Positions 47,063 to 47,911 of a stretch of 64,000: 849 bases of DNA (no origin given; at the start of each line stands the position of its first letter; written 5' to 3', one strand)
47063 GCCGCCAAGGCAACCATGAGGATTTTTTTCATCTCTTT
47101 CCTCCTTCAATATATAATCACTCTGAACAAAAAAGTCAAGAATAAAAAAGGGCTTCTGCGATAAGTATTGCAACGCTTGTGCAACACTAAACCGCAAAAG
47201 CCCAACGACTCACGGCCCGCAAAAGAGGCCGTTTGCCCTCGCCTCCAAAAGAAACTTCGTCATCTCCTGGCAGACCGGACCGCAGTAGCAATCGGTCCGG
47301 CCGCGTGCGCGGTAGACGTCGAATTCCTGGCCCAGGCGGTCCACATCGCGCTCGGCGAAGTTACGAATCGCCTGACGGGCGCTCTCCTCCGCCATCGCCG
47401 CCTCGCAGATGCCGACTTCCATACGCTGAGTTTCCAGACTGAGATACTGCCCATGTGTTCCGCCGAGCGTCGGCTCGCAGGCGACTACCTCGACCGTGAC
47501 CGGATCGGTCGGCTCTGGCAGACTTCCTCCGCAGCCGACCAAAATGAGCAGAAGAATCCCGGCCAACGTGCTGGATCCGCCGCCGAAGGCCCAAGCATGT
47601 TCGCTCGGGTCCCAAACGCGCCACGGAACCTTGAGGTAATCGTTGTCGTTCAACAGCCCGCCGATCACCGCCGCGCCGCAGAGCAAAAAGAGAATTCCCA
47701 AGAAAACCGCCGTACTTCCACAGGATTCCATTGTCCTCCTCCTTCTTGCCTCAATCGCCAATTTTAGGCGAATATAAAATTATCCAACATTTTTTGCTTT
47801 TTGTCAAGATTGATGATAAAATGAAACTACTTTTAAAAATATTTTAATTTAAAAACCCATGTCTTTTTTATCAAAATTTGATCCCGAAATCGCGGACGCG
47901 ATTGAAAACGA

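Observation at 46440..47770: GC-rich island c: two paralogous Cys-rich (lipo)proteins sharing a novel ~70-aa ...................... domain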

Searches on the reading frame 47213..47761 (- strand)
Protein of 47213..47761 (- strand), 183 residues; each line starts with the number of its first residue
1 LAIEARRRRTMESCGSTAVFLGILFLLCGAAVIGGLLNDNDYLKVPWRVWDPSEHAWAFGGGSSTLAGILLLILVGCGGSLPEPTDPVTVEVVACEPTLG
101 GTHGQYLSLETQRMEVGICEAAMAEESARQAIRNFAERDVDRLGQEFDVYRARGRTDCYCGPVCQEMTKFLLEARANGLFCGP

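Call 6: search_protein_families(library=pfam, proteins=[window:47213-47761:-], max_evalue=10)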
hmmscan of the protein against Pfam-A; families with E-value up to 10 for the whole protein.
window:47213-47761:- (183 aa): 0 families

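Call 7: search_protein_families(library=ncbifam, proteins=[window:47213-47761:-], max_evalue=10)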
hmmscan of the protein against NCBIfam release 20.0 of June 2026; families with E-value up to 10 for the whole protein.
window:47213-47761:- (183 aa): 1 family
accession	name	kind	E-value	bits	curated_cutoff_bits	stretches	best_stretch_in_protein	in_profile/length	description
NF058595.1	invert_tail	domain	0.44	10.9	37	1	65-86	60-83/113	lipo-invert putative C-terminal anchoring domain-containing protein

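Call 10: find_homologous_proteins(query=window:47213-47734:-, max_evalue=0.01)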
Query window:47213-47734:- (174 aa): 22 proteins with E <= 0.01 among 343 candidates.
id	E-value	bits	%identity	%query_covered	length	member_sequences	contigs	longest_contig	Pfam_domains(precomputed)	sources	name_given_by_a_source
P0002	4.1e-114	397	100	99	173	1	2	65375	-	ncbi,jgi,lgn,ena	ncbi:MAG: hypothetical protein WC348_02985 [Patescibacteria group bacterium]|jgi:hypothetical protei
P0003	2.4e-86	306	79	99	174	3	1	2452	-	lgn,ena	-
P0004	4.7e-78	279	74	97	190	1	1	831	-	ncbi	-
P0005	3.5e-77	277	76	97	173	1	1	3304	-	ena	-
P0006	2.0e-75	271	72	98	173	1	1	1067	-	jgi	jgi:hypothetical protein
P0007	2.8e-73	264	69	99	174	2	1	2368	-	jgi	jgi:hypothetical protein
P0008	2.1e-58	215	60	97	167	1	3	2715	-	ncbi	-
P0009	2.8e-57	212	70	80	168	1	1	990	-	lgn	-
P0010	7.5e-57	210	71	80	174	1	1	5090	-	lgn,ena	-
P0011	6.4e-56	207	58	99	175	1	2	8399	-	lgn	-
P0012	2.1e-55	206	60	95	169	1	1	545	-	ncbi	-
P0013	3.2e-55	205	59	97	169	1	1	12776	-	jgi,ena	-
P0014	4.0e-55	205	61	97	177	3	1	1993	-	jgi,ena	-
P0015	5.5e-55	204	62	87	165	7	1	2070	-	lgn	-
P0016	5.4e-53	198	57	97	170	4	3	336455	-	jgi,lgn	jgi:hypothetical protein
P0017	6.9e-52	194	75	64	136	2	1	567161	-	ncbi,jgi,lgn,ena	ncbi:MAG: hypothetical protein WC445_01945 [Patescibacteria group bacterium]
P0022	2.1e-41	160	57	80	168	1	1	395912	-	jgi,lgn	jgi:hypothetical protein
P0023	2.1e-16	79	44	63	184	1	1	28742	-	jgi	jgi:hypothetical protein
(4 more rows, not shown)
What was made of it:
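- B has 22 homologues (call 10).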

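Call 16: find_encoding_contigs(protein=P0017, flank=6000, max_places=3)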
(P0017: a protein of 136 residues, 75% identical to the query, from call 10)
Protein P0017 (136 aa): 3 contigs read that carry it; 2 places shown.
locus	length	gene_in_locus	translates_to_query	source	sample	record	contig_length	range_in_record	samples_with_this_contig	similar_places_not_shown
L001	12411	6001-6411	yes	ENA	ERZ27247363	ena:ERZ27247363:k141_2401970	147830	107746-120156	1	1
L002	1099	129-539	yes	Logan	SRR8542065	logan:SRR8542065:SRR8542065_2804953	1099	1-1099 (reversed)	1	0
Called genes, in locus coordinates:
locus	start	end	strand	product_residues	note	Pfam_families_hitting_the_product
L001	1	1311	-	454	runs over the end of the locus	PF00772:DnaB, PF13481:AAA_25, PF03796:DnaB_C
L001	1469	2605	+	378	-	PF01490:Aa_trans, PF03222:Trp_Tyr_perm, PF13520:AA_permease_2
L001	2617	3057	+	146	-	PF13298:LigD_N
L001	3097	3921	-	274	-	PF00763:THF_DHG_CYH, PF02882:THF_DHG_CYH_C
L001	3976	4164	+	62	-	-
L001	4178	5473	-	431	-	PF00464:SHMT, PF01212:Beta_elim_lyase (faint)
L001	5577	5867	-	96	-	PF01541:GIY-YIG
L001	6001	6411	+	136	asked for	-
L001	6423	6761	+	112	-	-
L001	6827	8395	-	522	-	PF04055:Radical_SAM, PF16199:Radical_SAM_C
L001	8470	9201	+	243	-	PF01209:Ubie_methyltran (weak), PF13489:Methyltransf_23, PF05175:MTS (faint), PF07021:MetW, PF13847:Methyltransf_31, PF08241:Methyltransf_11, PF08242:Methyltransf_12, PF13649:Methyltransf_25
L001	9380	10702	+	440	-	PF01225:Mur_ligase, PF08245:Mur_ligase_M, PF02875:Mur_ligase_C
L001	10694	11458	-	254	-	PF13353:Fer4_12, PF04055:Radical_SAM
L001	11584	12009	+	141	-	-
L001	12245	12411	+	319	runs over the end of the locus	PF01565:FAD_binding_4, PF02873:MurB_C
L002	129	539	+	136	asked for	-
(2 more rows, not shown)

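Call 17: find_encoding_contigs(protein=P0016, flank=6000, max_places=3)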
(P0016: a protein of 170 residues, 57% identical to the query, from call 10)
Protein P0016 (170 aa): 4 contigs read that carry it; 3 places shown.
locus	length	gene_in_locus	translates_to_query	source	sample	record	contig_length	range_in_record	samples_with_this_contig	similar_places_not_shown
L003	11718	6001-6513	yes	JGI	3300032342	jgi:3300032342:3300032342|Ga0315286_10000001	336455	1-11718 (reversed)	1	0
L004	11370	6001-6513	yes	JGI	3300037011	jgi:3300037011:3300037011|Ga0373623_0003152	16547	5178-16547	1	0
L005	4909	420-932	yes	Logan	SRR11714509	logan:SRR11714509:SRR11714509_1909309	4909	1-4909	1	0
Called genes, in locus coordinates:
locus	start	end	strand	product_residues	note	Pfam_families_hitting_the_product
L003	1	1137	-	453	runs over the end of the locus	PF00772:DnaB, PF13481:AAA_25, PF03796:DnaB_C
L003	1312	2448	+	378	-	PF01490:Aa_trans, PF03222:Trp_Tyr_perm, PF13520:AA_permease_2 (weak)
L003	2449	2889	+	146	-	PF13298:LigD_N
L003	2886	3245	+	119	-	-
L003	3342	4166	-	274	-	PF00763:THF_DHG_CYH, PF02882:THF_DHG_CYH_C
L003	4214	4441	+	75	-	-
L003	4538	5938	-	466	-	PF00464:SHMT, PF00155:Aminotran_1_2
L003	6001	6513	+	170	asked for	-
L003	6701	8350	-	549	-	PF04055:Radical_SAM, PF16199:Radical_SAM_C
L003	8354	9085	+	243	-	PF13489:Methyltransf_23, PF02353:CMAS, PF05175:MTS (weak), PF07021:MetW (weak), PF13847:Methyltransf_31, PF08241:Methyltransf_11, PF08242:Methyltransf_12, PF13649:Methyltransf_25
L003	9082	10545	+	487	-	PF01225:Mur_ligase, PF08245:Mur_ligase_M, PF02875:Mur_ligase_C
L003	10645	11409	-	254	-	PF13353:Fer4_12, PF04055:Radical_SAM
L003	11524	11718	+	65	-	?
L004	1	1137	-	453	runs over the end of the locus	PF00772:DnaB, PF13481:AAA_25, PF03796:DnaB_C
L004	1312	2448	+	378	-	PF01490:Aa_trans, PF03222:Trp_Tyr_perm, PF13520:AA_permease_2 (weak)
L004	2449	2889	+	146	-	PF13298:LigD_N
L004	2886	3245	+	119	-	-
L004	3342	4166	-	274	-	PF00763:THF_DHG_CYH, PF02882:THF_DHG_CYH_C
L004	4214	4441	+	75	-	-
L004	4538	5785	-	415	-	PF00464:SHMT, PF00155:Aminotran_1_2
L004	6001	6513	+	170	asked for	-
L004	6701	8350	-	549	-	PF04055:Radical_SAM, PF16199:Radical_SAM_C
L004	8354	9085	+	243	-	PF13489:Methyltransf_23, PF02353:CMAS, PF05175:MTS (weak), PF07021:MetW (weak), PF13847:Methyltransf_31, PF08241:Methyltransf_11, PF08242:Methyltransf_12, PF13649:Methyltransf_25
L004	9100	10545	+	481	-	PF01225:Mur_ligase, PF08245:Mur_ligase_M, PF02875:Mur_ligase_C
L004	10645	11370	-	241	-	?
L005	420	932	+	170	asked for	-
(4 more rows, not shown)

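Call 18: find_encoding_contigs(protein=P0022, flank=6000, max_places=3)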
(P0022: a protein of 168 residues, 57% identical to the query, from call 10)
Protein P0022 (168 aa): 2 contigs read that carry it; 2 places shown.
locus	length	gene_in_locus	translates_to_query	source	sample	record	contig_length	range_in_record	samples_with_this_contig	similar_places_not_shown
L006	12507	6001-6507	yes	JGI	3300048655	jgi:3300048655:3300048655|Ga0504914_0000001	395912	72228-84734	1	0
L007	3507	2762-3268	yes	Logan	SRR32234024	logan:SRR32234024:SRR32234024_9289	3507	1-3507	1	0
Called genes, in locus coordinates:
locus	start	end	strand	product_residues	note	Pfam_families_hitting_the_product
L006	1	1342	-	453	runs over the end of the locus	PF00772:DnaB, PF13481:AAA_25, PF03796:DnaB_C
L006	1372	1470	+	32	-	-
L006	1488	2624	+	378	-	PF01490:Aa_trans, PF03222:Trp_Tyr_perm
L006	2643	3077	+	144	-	PF13298:LigD_N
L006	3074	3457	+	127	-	-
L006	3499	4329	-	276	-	PF00763:THF_DHG_CYH, PF02882:THF_DHG_CYH_C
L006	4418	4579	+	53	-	-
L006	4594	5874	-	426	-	PF00464:SHMT, PF01212:Beta_elim_lyase (weak)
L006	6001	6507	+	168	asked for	-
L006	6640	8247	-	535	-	PF04055:Radical_SAM, PF16199:Radical_SAM_C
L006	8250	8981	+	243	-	PF01209:Ubie_methyltran (weak), PF05401:NodS (weak), PF13489:Methyltransf_23, PF07021:MetW (weak), PF13847:Methyltransf_31, PF08241:Methyltransf_11, PF08242:Methyltransf_12, PF13649:Methyltransf_25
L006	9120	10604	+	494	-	PF01225:Mur_ligase, PF08245:Mur_ligase_M, PF02875:Mur_ligase_C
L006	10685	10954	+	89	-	PF01541:GIY-YIG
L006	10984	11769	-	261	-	PF04055:Radical_SAM, PF13353:Fer4_12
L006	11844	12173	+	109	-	-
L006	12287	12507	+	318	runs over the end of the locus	PF01565:FAD_binding_4, PF02873:MurB_C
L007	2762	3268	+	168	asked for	-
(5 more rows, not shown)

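Call 24: find_encoding_contigs(protein=P0023, flank=6000, max_places=2)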
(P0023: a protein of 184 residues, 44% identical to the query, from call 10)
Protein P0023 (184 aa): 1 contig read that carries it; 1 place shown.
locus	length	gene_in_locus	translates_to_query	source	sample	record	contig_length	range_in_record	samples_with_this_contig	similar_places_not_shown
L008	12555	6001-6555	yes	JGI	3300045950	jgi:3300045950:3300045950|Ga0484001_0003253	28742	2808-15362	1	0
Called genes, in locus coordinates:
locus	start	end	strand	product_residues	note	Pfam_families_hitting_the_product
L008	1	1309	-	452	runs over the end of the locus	PF00772:DnaB, PF13481:AAA_25, PF03796:DnaB_C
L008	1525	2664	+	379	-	PF01490:Aa_trans, PF03222:Trp_Tyr_perm, PF13520:AA_permease_2 (weak)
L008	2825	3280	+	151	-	PF13298:LigD_N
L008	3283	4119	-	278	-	PF00763:THF_DHG_CYH, PF02882:THF_DHG_CYH_C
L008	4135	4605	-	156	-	PF13366:PDDEXK_3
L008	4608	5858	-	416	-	PF00464:SHMT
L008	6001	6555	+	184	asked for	-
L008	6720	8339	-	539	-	PF04055:Radical_SAM, PF16199:Radical_SAM_C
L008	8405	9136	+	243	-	PF01209:Ubie_methyltran (weak), PF13489:Methyltransf_23, PF01135:PCMT (weak), PF02353:CMAS (weak), PF13847:Methyltransf_31, PF08241:Methyltransf_11, PF08242:Methyltransf_12, PF13649:Methyltransf_25, +1 more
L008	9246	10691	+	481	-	PF01225:Mur_ligase, PF08245:Mur_ligase_M, PF02875:Mur_ligase_C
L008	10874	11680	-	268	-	PF04055:Radical_SAM, PF13353:Fer4_12 (weak)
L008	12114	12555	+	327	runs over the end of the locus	PF01565:FAD_binding_4, PF02873:MurB_C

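Call 25: find_encoding_contigs(protein=P0013, flank=6000, max_places=2)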
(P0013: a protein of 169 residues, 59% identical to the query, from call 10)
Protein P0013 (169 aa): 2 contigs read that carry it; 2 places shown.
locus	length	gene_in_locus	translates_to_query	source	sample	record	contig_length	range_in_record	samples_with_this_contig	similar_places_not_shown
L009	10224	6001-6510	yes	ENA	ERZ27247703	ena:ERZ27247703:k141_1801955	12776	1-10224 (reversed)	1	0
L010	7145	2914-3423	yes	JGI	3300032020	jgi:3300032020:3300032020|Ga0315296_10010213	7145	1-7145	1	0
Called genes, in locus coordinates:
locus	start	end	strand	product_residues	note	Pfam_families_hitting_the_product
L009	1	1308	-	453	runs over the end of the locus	PF00772:DnaB, PF13481:AAA_25, PF03796:DnaB_C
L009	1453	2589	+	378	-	PF01490:Aa_trans, PF03222:Trp_Tyr_perm, PF13520:AA_permease_2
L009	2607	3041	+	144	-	PF13298:LigD_N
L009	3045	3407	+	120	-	-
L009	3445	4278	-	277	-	PF00763:THF_DHG_CYH, PF02882:THF_DHG_CYH_C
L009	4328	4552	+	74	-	-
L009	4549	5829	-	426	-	PF00464:SHMT, PF01212:Beta_elim_lyase (weak)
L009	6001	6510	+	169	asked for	-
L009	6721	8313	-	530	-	PF04055:Radical_SAM, PF16199:Radical_SAM_C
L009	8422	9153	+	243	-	PF01209:Ubie_methyltran (weak), PF13489:Methyltransf_23, PF05175:MTS (weak), PF07021:MetW (weak), PF13847:Methyltransf_31, PF08241:Methyltransf_11, PF08242:Methyltransf_12, PF13649:Methyltransf_25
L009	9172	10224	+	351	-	?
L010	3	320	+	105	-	?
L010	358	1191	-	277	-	PF00763:THF_DHG_CYH, PF02882:THF_DHG_CYH_C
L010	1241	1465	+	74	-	-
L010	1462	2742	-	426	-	PF00464:SHMT, PF01212:Beta_elim_lyase (weak)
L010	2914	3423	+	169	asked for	-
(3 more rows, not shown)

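Call 37: find_encoding_contigs(protein=P0007, flank=3000, max_places=2)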
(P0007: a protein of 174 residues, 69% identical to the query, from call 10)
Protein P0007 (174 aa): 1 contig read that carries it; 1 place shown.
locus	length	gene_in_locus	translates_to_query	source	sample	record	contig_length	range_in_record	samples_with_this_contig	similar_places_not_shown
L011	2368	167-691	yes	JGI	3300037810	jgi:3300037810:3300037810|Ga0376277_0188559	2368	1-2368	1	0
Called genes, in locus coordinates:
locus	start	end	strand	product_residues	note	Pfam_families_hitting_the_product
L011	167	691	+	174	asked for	-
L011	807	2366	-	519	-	?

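Call 38: find_encoding_contigs(protein=P0005, flank=3500, max_places=2)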
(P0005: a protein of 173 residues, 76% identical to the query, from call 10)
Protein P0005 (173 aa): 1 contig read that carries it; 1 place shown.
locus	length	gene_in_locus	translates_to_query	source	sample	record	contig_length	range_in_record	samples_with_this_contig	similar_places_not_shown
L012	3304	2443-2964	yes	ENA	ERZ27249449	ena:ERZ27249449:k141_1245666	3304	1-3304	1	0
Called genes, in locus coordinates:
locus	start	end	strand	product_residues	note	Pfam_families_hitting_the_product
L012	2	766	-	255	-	?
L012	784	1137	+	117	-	-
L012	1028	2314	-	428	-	PF00464:SHMT, PF01212:Beta_elim_lyase (weak)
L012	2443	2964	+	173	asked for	-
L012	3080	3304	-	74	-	?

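Call 39: find_encoding_contigs(protein=P0003, flank=3000, max_places=2)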
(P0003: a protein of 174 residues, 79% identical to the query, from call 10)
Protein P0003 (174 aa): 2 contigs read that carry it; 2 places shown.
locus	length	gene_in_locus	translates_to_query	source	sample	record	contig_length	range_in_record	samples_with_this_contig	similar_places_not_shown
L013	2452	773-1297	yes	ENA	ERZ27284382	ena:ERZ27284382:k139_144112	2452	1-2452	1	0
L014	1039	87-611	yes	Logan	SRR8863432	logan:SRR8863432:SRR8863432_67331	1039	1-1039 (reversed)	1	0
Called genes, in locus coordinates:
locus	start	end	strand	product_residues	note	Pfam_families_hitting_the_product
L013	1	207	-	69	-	?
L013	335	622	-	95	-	PF01541:GIY-YIG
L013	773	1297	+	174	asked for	-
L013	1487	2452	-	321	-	?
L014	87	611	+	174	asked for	-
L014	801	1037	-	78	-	?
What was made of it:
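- GIY-YIG ORFs lie next to the slot in L001 and L013 (calls 16, 39).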

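Call 50: search_protein_families(library=phrogs, proteins=[window:47213-47731:-], max_evalue=1)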
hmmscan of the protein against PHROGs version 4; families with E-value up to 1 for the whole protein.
window:47213-47731:- (173 aa): 0 families

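Call 51: search_protein_families(library=padloc, proteins=[window:47213-47731:-], max_evalue=1)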
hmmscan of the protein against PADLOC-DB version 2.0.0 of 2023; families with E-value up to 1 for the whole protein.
window:47213-47731:- (173 aa): 1 family
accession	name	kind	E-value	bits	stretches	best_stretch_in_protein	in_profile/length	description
PDLC02577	DrmA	-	0.027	10.7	1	75-151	57-131/697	DrmA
